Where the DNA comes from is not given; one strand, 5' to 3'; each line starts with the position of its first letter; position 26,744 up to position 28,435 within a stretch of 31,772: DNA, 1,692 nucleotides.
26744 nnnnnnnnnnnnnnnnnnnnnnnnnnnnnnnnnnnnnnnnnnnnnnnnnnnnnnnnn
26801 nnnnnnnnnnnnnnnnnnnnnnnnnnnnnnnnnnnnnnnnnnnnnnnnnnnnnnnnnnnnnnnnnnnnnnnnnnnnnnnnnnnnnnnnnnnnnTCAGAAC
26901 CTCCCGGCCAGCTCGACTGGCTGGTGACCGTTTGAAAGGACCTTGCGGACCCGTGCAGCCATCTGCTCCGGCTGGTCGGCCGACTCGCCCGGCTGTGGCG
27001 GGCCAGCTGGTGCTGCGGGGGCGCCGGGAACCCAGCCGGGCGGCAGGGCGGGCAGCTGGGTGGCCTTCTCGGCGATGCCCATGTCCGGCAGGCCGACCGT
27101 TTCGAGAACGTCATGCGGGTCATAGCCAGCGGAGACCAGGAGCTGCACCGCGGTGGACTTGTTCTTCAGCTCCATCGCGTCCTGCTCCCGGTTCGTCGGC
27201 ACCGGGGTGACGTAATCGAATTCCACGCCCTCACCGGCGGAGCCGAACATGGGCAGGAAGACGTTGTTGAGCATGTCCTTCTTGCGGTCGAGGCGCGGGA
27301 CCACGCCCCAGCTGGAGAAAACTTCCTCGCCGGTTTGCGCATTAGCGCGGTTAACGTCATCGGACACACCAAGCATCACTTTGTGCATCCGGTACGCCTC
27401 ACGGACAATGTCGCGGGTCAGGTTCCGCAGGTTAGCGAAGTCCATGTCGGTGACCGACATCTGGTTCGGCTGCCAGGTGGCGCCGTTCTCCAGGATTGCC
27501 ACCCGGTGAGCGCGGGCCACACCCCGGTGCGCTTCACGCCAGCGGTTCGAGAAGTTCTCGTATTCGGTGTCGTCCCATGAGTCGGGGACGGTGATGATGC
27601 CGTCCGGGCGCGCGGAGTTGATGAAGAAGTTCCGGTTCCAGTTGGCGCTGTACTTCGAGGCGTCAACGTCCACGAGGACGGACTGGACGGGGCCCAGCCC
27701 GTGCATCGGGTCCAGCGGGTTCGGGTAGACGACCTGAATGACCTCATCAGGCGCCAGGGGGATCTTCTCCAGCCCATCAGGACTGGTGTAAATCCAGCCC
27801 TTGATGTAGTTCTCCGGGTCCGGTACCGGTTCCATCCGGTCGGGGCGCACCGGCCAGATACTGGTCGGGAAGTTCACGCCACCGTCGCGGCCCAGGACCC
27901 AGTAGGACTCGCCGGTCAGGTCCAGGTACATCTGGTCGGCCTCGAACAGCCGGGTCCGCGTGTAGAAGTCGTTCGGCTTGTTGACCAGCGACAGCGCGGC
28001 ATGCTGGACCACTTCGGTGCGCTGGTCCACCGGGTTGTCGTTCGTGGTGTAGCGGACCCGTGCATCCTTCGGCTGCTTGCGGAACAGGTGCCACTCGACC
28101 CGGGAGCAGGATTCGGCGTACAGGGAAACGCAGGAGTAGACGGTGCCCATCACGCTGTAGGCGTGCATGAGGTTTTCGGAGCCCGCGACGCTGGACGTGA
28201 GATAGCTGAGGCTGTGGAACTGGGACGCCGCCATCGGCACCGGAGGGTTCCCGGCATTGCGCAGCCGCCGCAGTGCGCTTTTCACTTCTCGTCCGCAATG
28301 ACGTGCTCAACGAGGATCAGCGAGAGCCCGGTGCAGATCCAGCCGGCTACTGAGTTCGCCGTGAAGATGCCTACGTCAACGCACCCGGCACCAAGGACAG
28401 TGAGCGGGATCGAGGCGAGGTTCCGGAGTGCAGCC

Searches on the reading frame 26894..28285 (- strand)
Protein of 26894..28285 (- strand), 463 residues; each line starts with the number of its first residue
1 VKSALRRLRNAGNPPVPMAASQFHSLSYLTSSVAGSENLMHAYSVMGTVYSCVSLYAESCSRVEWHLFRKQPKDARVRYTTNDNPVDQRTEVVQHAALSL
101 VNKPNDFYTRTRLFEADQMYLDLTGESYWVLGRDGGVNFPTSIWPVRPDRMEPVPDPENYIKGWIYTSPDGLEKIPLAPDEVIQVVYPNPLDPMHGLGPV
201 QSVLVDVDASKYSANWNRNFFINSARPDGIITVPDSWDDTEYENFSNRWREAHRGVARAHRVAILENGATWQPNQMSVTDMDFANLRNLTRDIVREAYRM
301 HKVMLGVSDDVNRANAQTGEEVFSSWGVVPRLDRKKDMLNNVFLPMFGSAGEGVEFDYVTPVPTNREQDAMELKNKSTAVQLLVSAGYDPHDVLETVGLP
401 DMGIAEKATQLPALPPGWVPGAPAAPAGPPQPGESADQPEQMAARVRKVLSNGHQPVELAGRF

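Call 9: search_protein_families(library=pfam, proteins=[window:26894-28285:-], max_evalue=0.01)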
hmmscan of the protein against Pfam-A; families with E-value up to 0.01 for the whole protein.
window:26894-28285:- (463 aa): 1 family
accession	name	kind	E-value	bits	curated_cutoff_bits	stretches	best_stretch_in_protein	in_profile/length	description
PF04860.17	Phage_portal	-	6.1e-53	180.5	39.1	1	48-358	2-287/321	Phage portal protein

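Call 10: search_protein_families(library=phrogs, proteins=[window:26894-28285:-], max_evalue=0.01)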
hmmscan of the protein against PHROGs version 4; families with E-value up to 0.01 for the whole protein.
window:26894-28285:- (463 aa): 5 families
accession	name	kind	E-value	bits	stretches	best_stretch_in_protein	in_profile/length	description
phrog_2662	-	head and packaging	2e-69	235.9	1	39-371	60-383/717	portal protein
phrog_12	-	head and packaging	4.2e-53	182.4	1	34-401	81-417/646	portal protein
phrog_5929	-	head and packaging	2.9e-14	54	1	215-357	6-146/228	portal protein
phrog_2271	-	head and packaging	1.4e-10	40.6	1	179-328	173-321/859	portal protein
phrog_21454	-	unknown function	0.0012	19.1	1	231-325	2-95/320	-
